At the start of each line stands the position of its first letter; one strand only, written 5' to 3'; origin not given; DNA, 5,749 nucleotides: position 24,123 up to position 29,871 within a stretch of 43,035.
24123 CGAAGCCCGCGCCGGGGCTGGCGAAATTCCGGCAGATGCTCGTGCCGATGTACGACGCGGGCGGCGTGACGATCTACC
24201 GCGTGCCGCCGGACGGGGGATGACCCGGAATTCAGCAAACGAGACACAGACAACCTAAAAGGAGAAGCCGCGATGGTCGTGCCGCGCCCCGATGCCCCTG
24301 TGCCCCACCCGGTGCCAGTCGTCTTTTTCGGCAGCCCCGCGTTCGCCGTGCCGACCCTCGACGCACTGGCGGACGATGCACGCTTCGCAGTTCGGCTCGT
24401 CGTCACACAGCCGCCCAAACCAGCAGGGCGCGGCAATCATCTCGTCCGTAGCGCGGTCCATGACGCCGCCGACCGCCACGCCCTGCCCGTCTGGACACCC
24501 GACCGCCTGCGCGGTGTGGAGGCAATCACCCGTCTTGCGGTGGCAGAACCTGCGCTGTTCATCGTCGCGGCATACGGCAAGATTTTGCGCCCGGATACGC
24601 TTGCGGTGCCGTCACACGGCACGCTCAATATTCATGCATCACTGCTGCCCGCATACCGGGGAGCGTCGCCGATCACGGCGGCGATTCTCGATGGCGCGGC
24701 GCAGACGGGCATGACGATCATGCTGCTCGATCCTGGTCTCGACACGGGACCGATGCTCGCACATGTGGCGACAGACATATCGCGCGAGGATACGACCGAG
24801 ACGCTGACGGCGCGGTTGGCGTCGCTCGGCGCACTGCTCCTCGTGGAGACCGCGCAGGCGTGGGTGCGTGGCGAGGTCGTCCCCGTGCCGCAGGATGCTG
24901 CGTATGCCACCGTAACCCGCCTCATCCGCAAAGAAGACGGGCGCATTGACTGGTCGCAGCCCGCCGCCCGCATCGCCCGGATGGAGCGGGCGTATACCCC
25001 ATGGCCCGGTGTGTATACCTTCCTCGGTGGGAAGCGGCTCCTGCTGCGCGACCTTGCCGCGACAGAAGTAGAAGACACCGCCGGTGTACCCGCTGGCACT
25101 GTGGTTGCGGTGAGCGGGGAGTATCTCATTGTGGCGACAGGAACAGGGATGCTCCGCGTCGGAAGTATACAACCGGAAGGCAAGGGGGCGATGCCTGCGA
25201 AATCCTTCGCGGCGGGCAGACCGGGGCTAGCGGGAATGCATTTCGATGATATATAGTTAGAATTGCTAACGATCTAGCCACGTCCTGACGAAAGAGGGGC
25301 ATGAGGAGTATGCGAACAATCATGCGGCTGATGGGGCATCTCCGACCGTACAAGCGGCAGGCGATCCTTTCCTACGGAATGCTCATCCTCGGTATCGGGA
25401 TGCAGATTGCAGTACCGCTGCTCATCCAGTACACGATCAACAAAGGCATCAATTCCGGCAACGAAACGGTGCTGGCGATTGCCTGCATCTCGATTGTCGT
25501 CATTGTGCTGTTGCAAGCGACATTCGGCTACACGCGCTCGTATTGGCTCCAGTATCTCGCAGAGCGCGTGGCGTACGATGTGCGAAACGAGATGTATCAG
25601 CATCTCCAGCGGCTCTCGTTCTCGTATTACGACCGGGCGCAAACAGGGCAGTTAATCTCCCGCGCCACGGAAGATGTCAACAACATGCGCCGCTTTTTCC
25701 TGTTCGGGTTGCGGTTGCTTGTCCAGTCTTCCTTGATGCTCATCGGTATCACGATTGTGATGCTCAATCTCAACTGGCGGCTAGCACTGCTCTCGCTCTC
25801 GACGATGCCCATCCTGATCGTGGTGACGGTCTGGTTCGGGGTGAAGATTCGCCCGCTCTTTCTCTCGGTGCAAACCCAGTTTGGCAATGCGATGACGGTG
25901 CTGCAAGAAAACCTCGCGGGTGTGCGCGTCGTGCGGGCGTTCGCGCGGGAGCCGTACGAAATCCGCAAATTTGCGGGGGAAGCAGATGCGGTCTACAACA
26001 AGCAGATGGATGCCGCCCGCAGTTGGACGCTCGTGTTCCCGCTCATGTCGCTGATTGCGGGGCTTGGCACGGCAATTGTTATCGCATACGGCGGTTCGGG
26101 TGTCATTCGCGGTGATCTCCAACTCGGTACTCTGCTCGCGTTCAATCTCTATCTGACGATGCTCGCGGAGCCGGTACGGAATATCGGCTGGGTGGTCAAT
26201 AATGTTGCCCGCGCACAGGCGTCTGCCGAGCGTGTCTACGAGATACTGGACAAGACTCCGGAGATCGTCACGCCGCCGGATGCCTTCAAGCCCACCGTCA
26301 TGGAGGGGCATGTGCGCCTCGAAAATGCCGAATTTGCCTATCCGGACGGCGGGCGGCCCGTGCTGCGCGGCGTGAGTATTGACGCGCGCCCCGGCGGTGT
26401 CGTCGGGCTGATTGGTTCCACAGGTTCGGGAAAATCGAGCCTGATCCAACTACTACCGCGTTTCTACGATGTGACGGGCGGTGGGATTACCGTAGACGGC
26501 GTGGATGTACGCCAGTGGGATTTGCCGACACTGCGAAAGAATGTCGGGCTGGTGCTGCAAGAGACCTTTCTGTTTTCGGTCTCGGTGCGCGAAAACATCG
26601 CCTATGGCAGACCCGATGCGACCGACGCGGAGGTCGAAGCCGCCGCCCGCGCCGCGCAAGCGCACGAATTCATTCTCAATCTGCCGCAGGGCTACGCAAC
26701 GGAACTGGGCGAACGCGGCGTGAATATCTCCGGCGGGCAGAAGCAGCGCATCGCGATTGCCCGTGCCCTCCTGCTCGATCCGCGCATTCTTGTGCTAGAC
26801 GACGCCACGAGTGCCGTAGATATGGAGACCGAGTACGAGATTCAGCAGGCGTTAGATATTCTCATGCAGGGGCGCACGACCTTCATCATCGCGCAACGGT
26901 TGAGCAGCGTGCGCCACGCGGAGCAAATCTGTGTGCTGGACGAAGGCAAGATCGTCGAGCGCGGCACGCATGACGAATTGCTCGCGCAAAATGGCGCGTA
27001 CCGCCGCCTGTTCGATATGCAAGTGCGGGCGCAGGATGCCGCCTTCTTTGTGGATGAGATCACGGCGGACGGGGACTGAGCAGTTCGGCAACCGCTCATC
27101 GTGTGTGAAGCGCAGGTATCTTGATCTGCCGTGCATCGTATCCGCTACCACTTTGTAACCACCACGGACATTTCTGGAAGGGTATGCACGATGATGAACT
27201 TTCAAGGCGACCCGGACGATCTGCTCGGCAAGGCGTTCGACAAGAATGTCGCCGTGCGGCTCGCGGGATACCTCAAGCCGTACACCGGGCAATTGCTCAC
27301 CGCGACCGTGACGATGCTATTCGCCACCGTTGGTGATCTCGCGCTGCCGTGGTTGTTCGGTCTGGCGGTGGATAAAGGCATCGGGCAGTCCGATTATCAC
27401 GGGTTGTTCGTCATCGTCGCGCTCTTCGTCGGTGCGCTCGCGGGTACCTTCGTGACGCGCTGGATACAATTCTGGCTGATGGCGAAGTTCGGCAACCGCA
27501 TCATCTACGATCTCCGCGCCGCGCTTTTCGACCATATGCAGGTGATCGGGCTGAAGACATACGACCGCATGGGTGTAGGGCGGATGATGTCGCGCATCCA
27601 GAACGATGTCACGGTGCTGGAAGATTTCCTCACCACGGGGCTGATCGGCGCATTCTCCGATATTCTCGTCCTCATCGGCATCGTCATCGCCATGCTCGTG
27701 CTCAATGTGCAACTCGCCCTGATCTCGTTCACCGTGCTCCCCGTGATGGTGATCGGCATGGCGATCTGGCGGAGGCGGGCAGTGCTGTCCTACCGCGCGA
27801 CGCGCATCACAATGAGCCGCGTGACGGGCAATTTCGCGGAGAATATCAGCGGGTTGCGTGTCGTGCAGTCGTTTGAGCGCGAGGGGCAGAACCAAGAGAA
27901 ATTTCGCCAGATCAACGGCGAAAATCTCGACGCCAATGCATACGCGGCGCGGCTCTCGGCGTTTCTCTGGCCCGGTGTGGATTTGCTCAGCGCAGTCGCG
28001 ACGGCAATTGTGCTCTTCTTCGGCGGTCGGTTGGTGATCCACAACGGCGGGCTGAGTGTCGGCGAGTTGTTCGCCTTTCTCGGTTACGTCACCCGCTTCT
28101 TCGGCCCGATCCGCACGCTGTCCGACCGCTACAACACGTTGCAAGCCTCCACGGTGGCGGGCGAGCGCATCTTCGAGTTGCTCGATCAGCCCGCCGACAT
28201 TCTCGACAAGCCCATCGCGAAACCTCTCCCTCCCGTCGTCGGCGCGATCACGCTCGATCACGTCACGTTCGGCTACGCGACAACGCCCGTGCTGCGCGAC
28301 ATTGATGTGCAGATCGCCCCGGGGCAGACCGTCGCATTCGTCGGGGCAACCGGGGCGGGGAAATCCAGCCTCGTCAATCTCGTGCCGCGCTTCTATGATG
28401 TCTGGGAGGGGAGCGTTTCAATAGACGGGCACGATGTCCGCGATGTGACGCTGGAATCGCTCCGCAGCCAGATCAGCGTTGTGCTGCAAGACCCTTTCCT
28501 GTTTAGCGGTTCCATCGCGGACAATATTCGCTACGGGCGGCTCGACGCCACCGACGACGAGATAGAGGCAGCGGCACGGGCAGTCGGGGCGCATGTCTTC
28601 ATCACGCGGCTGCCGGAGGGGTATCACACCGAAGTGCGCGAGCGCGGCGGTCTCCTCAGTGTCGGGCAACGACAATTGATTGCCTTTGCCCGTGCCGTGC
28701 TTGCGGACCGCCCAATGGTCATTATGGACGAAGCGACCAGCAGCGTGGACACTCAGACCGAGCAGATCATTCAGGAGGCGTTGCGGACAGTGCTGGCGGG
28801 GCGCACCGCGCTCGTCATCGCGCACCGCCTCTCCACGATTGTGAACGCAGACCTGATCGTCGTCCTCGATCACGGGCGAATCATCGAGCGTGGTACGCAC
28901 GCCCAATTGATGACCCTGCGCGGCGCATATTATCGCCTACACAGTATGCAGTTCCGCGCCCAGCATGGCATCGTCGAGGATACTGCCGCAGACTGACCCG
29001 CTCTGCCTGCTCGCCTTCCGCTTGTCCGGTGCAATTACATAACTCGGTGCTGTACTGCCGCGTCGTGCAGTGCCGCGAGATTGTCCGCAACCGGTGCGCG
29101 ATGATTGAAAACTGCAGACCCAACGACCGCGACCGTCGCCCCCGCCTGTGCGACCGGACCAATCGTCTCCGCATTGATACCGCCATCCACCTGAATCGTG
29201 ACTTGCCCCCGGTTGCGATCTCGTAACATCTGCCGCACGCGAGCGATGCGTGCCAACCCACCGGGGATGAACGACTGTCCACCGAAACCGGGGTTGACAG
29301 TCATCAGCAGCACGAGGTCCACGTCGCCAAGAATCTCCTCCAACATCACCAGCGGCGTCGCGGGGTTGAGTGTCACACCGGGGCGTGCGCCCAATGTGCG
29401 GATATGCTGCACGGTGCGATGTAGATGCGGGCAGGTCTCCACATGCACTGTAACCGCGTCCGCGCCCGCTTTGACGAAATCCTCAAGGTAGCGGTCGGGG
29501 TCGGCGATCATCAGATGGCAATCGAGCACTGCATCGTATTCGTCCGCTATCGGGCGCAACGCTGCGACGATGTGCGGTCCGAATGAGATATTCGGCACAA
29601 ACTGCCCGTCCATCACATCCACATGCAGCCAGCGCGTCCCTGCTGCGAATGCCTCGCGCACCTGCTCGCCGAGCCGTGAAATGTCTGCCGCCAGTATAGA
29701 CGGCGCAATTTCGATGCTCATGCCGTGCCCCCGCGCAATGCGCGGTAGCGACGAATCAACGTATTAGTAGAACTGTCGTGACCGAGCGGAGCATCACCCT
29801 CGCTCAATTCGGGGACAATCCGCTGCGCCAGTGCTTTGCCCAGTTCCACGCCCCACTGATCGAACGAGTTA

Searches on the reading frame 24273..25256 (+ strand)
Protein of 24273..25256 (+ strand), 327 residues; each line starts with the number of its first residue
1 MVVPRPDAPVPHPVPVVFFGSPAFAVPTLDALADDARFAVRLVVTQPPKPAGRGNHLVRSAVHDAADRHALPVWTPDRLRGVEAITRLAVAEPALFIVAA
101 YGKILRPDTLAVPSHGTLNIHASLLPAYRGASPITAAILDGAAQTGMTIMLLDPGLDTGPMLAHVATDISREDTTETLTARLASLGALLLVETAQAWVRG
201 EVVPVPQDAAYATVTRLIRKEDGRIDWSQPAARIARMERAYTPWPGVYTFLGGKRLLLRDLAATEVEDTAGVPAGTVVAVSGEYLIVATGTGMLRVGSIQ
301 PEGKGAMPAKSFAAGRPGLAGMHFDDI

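Call 6: search_protein_families(library=pfam, proteins=[window:24273-25256:+], max_evalue=0.01)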
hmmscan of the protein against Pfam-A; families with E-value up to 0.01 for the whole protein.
window:24273-25256:+ (327 aa): 2 families
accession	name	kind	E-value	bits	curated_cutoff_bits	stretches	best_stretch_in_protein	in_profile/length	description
PF00551.24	Formyl_trans_N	-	1.2e-37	129.9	26.1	1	16-192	3-179/181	Formyl transferase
PF02911.23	Formyl_trans_C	-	3.5e-25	88.5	21.1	1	218-316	2-99/100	Formyl transferase, C-terminal domain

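Call 7: search_protein_families(library=ncbifam, proteins=[window:24273-25256:+], max_evalue=0.01)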
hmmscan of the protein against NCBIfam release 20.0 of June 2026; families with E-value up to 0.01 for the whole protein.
window:24273-25256:+ (327 aa): 7 families
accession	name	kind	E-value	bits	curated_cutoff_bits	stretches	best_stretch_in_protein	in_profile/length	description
TIGR00460.1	fmt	equivalog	4.7e-77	259.2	201.5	1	16-315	3-303/315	methionyl-tRNA formyltransferase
NF005998.1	PRK08125.1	equivalog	4.8e-40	137.6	777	1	28-304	15-284/649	bifunctional UDP-4-amino-4-deoxy-L-arabinose formyltransferase/UDP-glucuronic acid oxidase ArnA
NF005414.0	PRK06988.1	equivalog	1e-38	133.1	316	1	38-298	26-284/311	formyltransferase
TIGR00639.1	PurN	equivalog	2.7e-17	62.9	150.1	1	85-198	72-185/192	phosphoribosylglycinamide formyltransferase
NF004684.0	PRK06027.1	subfamily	9.1e-11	42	223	1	83-181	155-254/286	formyltetrahydrofolate deformylase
TIGR00655.1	PurU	equivalog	6.6e-10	39.1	285.95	1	89-180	157-248/280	formyltetrahydrofolate deformylase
NF005755.0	PRK07579.1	equivalog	4e-05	23.5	238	1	113-195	84-165/245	dTDP-4-amino-4,6-dideoxyglucose formyltransferase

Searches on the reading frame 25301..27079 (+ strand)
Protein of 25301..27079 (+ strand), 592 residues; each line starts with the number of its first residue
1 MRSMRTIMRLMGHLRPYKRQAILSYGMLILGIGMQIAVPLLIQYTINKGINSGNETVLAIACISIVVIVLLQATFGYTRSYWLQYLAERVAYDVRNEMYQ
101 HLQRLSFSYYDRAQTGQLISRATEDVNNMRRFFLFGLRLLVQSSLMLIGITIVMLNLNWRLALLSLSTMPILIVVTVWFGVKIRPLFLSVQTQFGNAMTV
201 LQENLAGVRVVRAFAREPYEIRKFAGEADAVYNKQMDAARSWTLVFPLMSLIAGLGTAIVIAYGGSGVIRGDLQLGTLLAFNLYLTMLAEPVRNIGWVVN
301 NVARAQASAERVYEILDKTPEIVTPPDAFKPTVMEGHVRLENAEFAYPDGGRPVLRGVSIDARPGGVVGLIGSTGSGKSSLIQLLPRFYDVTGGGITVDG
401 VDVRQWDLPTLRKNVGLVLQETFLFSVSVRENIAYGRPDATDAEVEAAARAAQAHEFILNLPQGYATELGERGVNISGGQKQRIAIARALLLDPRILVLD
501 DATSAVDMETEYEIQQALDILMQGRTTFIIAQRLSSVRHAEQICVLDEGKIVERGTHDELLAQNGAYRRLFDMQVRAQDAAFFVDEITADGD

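Call 6: search_protein_families(library=pfam, proteins=[window:25301-27079:+], max_evalue=0.01)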
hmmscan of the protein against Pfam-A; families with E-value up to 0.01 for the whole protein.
window:25301-27079:+ (592 aa): 2 families
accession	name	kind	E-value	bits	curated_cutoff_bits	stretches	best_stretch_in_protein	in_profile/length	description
PF00664.28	ABC_membrane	-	1.6e-55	189.1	28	1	27-291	7-273/274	ABC transporter transmembrane region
PF00005.33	ABC_tran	-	5.5e-29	101.9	25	1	355-504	1-137/137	ABC transporter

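Call 7: search_protein_families(library=ncbifam, proteins=[window:25301-27079:+], max_evalue=0.01)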
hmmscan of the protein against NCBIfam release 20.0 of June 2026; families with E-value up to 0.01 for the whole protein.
window:25301-27079:+ (592 aa): 186 families (the best 25 are shown)
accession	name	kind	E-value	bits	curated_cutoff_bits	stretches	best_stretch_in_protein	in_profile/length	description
NF052233.1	CphA_assoc_ABC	equivalog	2.6e-150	502.2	880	1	3-580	168-749/766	cyanophycin metabolism-associated ABC transporter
TIGR02204.1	MsbA_rel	hypoth_equivalog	5e-150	500.9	780.4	1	3-574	2-575/576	ABC transporter, permease/ATP-binding protein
TIGR02203.1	MsbA_lipidA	equivalog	2.1e-144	482.1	602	1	8-576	3-571/572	lipid A export permease/ATP-binding protein MsbA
TIGR00958.1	3a01208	subfamily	5.6e-137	457.9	874.6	1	6-570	148-710/711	antigen peptide transporter 2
NF045513.1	HepA_fam_ABC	equivalog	6e-123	411.4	725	1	50-574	86-609/610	heterocyst formation ABC transporter subunit HepA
TIGR01846.1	type_I_sec_HlyB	subfamily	7.9e-123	411.1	725.55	1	34-575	154-693/694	type I secretion system permease/ATPase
NF008055.0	PRK10789.1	equivalog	6.7e-118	394.7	845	1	27-574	24-571/590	SmdA family multidrug ABC transporter permease/ATP-binding protein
NF008381.0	PRK11176.1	equivalog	2e-116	389.7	867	1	3-575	9-580/582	lipid A ABC transporter ATP-binding protein/permease MsbA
NF010178.0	PRK13657.1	equivalog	2.6e-114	382.8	733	1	2-579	2-575/588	glucan ABC transporter ATP-binding protein/ permease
TIGR03796.1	NHLM_micro_ABC1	equivalog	1.5e-98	330.8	853.3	1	21-571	156-709/710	NHLP family bacteriocin export ABC transporter peptidase/permease/ATPase subunit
TIGR03797.1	NHLM_micro_ABC2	equivalog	4.2e-93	313.1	709.4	1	20-574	139-685/686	NHLP bacteriocin export ABC transporter permease/ATPase subunit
NF008056.1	PRK10790.1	equivalog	2.4e-92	310.3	746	1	4-579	8-580/584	SmdB family multidrug efflux ABC transporter permease/ATP-binding protein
TIGR03375.1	type_I_sec_LssB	subfamily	8.9e-90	301.9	693.1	1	55-564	185-692/696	type I secretion system permease/ATPase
TIGR01193.1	bacteriocin_ABC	subfamily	8.6e-88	295.6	523.85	1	30-572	167-707/708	peptide cleavage/export ABC transporter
TIGR01192.1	chvA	subfamily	5.9e-86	289.3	585.4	1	27-571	28-567/585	glucan export ABC transporter ATP-binding protein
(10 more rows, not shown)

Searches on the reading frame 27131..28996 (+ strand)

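Call 6: search_protein_families(library=pfam, proteins=[window:27131-28996:+], max_evalue=0.01)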
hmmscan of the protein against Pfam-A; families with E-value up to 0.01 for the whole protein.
window:27131-28996:+ (621 aa): 4 families
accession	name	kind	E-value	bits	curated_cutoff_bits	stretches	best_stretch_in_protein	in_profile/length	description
PF00664.28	ABC_membrane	-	1.8e-46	159.5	28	1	56-326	2-273/274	ABC transporter transmembrane region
PF00005.33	ABC_tran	-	8.6e-27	94.8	25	1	388-537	1-137/137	ABC transporter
PF02463.25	SMC_N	-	1.5e-05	24.9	40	1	430-577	112-209/220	RecF/RecN/SMC N terminal domain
PF03193.22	RsgA_GTPase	-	0.0011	19.3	30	1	387-430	96-138/174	RsgA GTPase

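Call 7: search_protein_families(library=ncbifam, proteins=[window:27131-28996:+], max_evalue=0.01)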
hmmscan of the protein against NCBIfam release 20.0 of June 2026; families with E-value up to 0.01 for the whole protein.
window:27131-28996:+ (621 aa): 184 families (the best 25 are shown)
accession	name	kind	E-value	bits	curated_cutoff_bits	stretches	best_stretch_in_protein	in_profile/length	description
NF052233.1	CphA_assoc_ABC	equivalog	1.8e-139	466.4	880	1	40-612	171-748/766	cyanophycin metabolism-associated ABC transporter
TIGR02203.1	MsbA_lipidA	equivalog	2.5e-136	455.5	602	1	43-609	4-571/572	lipid A export permease/ATP-binding protein MsbA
TIGR02204.1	MsbA_rel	hypoth_equivalog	8.3e-136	454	780.4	1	43-608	8-576/576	ABC transporter, permease/ATP-binding protein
TIGR00958.1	3a01208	subfamily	1.8e-109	367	874.6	1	38-603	146-710/711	antigen peptide transporter 2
NF045513.1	HepA_fam_ABC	equivalog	4.4e-109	365.6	725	1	86-608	88-610/610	heterocyst formation ABC transporter subunit HepA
NF008381.0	PRK11176.1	equivalog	2.5e-108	363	867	1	42-609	14-581/582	lipid A ABC transporter ATP-binding protein/permease MsbA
NF008056.1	PRK10790.1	equivalog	6.1e-105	351.9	746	1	43-609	13-577/584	SmdB family multidrug efflux ABC transporter permease/ATP-binding protein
NF010178.0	PRK13657.1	equivalog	8.7e-104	348.1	733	1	43-611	9-574/588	glucan ABC transporter ATP-binding protein/ permease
TIGR01846.1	type_I_sec_HlyB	subfamily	1e-103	348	725.55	1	55-607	141-692/694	type I secretion system permease/ATPase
TIGR03796.1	NHLM_micro_ABC1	equivalog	4.1e-92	309.6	853.3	1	39-603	140-708/710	NHLP family bacteriocin export ABC transporter peptidase/permease/ATPase subunit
TIGR03375.1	type_I_sec_LssB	subfamily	3e-91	306.8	693.1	1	70-595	166-690/696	type I secretion system permease/ATPase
NF008055.0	PRK10789.1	equivalog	6.2e-89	299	845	1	47-607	10-571/590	SmdA family multidrug ABC transporter permease/ATP-binding protein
NF000475.1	tet_ABC_46_B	exception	4e-86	289.8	1250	1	79-607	49-574/578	tetracycline efflux ABC transporter Tet(46) subunit B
TIGR02857.1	CydD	equivalog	6.6e-86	289.3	435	1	55-579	5-529/529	thiol reductant ABC exporter subunit CydD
TIGR01192.1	chvA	subfamily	1e-83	282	585.4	1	54-604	20-567/585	glucan export ABC transporter ATP-binding protein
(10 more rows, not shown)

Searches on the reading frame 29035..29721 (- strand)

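Call 26: search_protein_families(library=pfam, proteins=[window:29035-29721:-], max_evalue=0.001)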
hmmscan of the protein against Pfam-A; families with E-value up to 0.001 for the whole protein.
window:29035-29721:- (228 aa): 1 family
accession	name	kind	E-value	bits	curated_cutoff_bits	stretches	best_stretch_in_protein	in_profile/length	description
PF00834.25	Ribul_P_3_epim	-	2.3e-76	256.1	21.1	1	4-205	1-198/198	Ribulose-phosphate 3 epimerase family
